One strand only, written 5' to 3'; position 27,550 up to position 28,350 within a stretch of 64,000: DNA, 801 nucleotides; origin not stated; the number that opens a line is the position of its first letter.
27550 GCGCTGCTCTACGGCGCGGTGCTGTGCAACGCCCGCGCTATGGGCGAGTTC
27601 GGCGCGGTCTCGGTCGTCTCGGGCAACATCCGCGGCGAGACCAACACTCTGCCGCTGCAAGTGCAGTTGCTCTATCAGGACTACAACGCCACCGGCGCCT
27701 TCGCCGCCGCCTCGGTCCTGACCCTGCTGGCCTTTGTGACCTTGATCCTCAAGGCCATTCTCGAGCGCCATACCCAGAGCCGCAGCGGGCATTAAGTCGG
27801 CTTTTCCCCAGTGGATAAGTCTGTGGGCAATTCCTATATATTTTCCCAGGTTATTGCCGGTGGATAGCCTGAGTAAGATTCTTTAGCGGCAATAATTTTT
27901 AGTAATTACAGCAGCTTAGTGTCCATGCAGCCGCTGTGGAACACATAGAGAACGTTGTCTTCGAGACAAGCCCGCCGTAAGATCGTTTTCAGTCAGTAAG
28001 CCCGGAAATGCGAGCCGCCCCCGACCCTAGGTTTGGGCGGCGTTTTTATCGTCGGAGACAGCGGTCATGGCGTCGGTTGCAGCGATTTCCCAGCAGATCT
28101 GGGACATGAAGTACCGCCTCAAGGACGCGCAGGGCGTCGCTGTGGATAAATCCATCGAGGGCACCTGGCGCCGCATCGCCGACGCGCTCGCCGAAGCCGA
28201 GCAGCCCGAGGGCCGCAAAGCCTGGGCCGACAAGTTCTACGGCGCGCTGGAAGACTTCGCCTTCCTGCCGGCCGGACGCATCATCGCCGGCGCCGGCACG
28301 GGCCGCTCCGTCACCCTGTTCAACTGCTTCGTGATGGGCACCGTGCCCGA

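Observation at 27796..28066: Structured AT-rich leader with direct repeats and a terminator-then-SD arrangement upstream of B12-dependent nrdJ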

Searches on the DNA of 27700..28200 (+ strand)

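Call 4: search_rna_families(source=window, start=27700, end=28200, threshold=evalue, max_evalue=10, show_alignments=3)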
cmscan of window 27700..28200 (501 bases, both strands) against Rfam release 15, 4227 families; matches with E-value up to 10: 2.
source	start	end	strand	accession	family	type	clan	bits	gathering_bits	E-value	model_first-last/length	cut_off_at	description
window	28002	28066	+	RF01076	RF_site2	Cis-reg; frameshift_element;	-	16.1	70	5.1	1-72/72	no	Polymerase ribosomal frameshift site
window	28000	28060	-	RF02473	GlsR4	Gene; snRNA; snoRNA; CD-box;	-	12.5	70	8.8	1-61/61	no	Small nucleolar RNA GlsR4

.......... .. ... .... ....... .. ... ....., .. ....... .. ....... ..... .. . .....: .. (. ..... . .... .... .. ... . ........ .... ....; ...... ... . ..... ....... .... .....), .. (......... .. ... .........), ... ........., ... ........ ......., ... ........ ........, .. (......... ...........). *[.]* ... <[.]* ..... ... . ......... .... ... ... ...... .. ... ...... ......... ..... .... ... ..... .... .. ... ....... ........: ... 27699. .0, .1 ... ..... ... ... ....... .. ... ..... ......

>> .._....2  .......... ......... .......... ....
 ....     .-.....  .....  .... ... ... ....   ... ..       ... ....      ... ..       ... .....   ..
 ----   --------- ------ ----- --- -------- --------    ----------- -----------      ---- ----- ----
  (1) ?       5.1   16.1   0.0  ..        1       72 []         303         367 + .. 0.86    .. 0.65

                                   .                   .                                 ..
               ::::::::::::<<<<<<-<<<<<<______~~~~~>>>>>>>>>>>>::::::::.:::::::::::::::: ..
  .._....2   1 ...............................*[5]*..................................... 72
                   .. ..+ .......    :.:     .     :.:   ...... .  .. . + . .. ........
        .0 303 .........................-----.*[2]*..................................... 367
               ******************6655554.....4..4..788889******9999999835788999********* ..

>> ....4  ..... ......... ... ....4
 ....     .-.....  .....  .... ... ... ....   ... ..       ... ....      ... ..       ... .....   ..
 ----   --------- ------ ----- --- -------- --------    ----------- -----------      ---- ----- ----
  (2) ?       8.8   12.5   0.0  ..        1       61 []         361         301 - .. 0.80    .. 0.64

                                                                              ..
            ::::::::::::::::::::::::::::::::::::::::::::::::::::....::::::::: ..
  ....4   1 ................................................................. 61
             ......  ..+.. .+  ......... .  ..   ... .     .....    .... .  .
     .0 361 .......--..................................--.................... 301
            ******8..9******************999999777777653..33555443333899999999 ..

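Call 78: build_rna_model(alignment_id=A2, structure=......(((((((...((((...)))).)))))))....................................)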
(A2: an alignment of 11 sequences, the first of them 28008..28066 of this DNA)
Model R1 built from alignment A2 (11 sequences, 71 columns); structure: as given.
model positions 58; base pairs 11; branch points 0; effective number of sequences 11; information 0.883 bits per position. Calibrated on 0.2 Mb of random sequence (short: E-values are rough).
structure used (alignment columns):
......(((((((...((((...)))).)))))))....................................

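Call 80: search_with_rna_model(model_id=R1, sources=[window, L001, L002, L003, L004, L005, L006, L007, L008, L009, L010, L011, L012, L013, L014, L015, L016, L017, L018, L019, L020, L021, L022, L024, L025, L026, L027, L028, L029, L030, L031, L032, L033, L034, L035, L036, L037, L038, L039, L040, L041, L042, L043, L044, L045, L046, L047, L048, L049, L050, L051, L052, L053, L054, L055, L056, L057, L058, L059, L060, L061, L062, L063, L064, L065, L066, L067, L068, L069, L070, L071, L072, L073, L074, L075, L076, L077, L078, L079, L080, L081, L082, L083, L084, L085, L086, L087, L088, L089, L090, L091, L092, L093, L094, L095, L096, L097, L098, L099, L100], max_evalue=1)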
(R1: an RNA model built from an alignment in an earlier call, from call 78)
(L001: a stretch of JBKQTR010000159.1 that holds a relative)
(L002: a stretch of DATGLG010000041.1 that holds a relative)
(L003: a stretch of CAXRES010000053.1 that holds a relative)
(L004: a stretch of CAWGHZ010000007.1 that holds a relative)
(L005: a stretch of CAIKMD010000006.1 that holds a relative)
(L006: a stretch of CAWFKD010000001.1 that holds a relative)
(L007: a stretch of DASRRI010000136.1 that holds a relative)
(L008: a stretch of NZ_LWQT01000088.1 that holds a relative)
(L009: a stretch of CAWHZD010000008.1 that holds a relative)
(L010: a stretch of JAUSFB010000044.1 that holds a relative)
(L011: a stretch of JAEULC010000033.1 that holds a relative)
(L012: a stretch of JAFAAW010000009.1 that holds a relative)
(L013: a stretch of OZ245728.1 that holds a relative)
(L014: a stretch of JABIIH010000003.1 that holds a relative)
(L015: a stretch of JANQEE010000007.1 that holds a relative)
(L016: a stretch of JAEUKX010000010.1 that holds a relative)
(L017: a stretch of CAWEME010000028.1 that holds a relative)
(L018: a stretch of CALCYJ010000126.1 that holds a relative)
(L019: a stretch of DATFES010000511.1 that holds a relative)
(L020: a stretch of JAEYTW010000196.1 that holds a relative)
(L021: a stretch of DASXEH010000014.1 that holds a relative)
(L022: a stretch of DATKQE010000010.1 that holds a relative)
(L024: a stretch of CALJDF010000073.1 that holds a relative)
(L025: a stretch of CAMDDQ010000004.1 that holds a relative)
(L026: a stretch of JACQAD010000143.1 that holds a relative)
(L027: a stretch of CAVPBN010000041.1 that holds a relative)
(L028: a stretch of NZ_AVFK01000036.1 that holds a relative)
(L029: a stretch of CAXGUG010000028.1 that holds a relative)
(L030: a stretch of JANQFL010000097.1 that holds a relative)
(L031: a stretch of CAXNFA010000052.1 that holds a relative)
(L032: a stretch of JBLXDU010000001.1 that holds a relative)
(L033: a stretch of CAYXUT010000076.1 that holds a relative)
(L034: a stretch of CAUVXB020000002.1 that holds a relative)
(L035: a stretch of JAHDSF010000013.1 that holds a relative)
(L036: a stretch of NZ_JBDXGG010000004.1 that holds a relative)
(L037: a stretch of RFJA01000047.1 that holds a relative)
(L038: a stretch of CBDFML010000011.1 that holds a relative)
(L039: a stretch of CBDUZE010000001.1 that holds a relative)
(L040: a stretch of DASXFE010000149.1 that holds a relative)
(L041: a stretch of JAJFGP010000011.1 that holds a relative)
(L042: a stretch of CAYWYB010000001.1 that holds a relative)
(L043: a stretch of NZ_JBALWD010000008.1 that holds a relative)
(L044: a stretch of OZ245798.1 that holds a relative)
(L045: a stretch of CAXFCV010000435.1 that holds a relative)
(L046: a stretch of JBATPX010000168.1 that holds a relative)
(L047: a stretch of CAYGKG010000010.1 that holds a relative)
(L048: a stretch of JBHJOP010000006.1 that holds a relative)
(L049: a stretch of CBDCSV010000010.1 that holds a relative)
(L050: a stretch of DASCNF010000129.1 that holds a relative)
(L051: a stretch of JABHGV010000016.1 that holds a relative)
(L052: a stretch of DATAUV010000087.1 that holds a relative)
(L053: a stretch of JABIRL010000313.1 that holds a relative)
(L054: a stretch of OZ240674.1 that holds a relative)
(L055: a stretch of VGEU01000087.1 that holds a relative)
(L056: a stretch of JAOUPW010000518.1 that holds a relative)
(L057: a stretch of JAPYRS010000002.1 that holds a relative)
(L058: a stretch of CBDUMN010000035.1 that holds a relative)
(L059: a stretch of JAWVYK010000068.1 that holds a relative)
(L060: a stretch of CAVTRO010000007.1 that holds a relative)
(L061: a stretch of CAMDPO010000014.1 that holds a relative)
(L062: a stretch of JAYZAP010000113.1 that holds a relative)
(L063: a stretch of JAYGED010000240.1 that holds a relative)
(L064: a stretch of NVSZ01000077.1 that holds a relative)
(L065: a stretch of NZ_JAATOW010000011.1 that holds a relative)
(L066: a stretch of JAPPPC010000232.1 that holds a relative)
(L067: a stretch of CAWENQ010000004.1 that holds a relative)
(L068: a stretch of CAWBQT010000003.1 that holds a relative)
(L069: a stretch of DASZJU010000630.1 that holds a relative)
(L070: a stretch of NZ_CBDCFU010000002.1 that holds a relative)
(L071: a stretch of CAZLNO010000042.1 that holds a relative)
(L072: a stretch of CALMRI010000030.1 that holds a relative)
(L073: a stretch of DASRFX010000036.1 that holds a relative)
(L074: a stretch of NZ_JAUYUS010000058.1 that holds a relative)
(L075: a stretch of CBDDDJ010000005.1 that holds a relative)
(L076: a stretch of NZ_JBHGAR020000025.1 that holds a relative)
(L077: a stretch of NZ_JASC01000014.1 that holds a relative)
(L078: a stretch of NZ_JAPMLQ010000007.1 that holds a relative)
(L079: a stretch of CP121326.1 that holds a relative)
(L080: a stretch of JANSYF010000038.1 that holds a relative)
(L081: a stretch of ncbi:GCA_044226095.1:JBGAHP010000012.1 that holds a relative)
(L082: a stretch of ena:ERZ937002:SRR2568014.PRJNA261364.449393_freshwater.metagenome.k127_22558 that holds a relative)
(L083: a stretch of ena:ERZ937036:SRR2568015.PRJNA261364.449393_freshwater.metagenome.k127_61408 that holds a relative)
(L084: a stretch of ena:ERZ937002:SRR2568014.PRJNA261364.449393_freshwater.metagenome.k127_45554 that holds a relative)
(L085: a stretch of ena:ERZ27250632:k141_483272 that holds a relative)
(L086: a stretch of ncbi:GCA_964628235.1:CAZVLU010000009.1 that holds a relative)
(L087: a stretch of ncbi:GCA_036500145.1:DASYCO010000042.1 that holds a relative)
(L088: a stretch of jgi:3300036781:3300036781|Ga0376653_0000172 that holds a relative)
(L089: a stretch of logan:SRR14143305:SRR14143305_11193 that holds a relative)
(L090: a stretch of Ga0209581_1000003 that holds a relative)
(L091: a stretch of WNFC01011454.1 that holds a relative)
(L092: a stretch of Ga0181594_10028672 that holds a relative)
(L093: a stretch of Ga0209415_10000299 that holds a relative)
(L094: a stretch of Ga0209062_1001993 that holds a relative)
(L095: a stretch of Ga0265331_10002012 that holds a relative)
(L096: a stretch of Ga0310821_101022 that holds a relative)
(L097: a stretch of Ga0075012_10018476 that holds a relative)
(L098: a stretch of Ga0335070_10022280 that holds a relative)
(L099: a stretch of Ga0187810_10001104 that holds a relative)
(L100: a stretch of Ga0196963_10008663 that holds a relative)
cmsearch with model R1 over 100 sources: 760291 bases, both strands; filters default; matches with E-value up to 1: 27.
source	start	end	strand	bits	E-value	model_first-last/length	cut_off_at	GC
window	28010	28066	+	72.5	1.3e-16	1-58/58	no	0.67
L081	1444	1500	+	72.5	1.3e-16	1-58/58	no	0.67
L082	1443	1500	+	67.7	2.5e-15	1-58/58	no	0.69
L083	1443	1500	+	67.7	2.5e-15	1-58/58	no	0.69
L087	1445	1500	+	67.3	3.1e-15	1-58/58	no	0.64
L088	1484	1539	+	67.3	3.1e-15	1-58/58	no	0.64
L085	1444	1500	+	66.7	4.7e-15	1-58/58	no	0.65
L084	1445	1500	+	63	4.7e-14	1-58/58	no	0.61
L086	1444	1500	+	62.5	6.3e-14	1-58/58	no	0.6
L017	2938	2989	+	48.1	5e-10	1-58/58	no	0.62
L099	1138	1189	+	46.7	1.1e-09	1-58/58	no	0.62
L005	2949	3000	+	34.6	2.2e-06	1-58/58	no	0.67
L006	2943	2994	+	24.1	0.0015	1-58/58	no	0.65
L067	2943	2994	+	22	0.0057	1-58/58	no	0.63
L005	5730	5783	-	18.1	0.062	1-58/58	no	0.67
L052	5111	5139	+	17.7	0.082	5-33/58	no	0.72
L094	3284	3312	+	17.5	0.092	5-33/58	no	0.76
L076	1099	1155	+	16.9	0.14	1-58/58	no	0.75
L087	1449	1475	-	15.7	0.28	5-32/58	no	0.81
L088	1488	1514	-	15.7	0.28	5-32/58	no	0.81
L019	4994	5022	+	15.7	0.28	5-33/58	no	0.72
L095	3272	3300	+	14.8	0.48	5-33/58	no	0.79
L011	3438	3468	-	14.8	0.49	5-35/58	no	0.81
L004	1054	1097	-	14.3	0.66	1-58/58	no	0.8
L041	6228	6255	+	13.8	0.9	5-37/58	no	0.75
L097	339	363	-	13.7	1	5-33/58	no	0.84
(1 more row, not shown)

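Call 81: search_with_rna_model(model_id=R1, sources=[L101, L102, L103, L104, L105, L106, L107, L108, L109, L110, L111, L112, L113, L114, L115, L116, L117, L118, L119, L120, L121, L122, L123, L124, L125, L126, L127, L128, L129, L130, L131, L132, L133, L134, L135, L136, L137, L138, L139, L140, L141, L142, L143, L144, L145, L146, L147, L148, L149, L150, L151, L152, L153, L154, L155, L156, L157, L158, L159, L160, L161, L162, L163, L165, L166, L167, L168, L169], max_evalue=1)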
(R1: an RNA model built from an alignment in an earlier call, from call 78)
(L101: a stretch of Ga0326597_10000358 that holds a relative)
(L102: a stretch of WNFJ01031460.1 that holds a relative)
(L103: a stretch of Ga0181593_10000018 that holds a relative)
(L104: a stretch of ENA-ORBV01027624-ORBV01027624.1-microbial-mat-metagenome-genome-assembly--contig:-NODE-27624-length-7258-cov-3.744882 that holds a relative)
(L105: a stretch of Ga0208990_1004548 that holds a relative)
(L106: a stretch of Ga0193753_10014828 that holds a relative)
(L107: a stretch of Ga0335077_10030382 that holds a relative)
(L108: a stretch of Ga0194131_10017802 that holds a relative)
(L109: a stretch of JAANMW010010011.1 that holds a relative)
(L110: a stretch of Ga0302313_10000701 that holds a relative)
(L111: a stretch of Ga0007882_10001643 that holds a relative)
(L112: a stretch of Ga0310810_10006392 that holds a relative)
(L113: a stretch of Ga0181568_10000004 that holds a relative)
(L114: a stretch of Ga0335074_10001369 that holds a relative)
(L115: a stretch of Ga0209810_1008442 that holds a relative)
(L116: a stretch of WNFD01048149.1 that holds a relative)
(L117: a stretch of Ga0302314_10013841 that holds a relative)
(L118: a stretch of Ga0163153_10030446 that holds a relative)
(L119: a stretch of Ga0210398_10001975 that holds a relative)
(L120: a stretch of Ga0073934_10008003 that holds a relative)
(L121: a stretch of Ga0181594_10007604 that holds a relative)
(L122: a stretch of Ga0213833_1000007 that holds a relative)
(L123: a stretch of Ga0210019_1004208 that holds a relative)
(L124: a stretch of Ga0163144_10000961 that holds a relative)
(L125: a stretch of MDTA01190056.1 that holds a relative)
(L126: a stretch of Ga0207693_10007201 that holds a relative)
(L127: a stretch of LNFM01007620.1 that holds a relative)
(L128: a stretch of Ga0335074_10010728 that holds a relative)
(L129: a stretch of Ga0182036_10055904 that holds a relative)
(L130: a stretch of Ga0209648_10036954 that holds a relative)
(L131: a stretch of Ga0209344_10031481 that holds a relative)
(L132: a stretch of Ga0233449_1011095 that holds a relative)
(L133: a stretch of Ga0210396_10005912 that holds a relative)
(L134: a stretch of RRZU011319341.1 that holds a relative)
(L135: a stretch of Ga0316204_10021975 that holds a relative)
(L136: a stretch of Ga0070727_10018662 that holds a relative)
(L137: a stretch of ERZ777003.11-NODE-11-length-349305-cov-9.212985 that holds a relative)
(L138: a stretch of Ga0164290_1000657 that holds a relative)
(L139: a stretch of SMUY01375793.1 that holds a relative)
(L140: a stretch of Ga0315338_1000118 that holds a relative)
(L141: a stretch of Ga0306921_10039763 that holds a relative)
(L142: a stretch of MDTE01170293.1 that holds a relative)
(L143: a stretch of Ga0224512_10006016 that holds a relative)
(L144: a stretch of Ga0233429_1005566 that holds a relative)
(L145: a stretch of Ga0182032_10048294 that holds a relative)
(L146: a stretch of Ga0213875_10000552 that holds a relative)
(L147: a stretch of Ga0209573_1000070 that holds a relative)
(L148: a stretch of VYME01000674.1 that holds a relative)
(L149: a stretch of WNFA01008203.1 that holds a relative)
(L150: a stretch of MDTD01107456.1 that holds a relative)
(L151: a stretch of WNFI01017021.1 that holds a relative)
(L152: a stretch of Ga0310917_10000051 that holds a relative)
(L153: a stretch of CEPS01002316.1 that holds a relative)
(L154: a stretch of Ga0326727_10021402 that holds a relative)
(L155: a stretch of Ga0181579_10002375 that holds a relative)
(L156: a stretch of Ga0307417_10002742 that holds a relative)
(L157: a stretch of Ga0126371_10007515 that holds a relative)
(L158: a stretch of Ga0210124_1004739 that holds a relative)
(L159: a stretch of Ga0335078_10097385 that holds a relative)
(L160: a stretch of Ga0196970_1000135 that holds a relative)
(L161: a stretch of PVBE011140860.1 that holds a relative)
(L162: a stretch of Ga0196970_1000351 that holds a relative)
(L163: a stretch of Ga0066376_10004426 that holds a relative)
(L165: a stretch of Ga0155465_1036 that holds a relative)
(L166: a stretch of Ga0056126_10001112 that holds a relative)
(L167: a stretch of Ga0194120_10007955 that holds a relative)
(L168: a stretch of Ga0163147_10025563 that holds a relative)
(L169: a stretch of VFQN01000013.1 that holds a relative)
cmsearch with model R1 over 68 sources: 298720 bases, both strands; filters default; matches with E-value up to 1: 8.
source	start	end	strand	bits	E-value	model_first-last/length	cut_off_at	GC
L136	2361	2416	+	18.4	0.02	1-58/58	no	0.54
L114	3319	3370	+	18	0.026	1-58/58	no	0.69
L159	3299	3327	+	15.1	0.16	5-33/58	no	0.79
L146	3341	3372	+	14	0.32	5-36/58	no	0.72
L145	1916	1938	+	13.3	0.5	5-34/58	no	0.91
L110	2853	2878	-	13.2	0.53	6-31/58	no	0.81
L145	1817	1842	-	13.2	0.53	6-31/58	no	0.81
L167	3287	3315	+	13.1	0.56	5-33/58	no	0.72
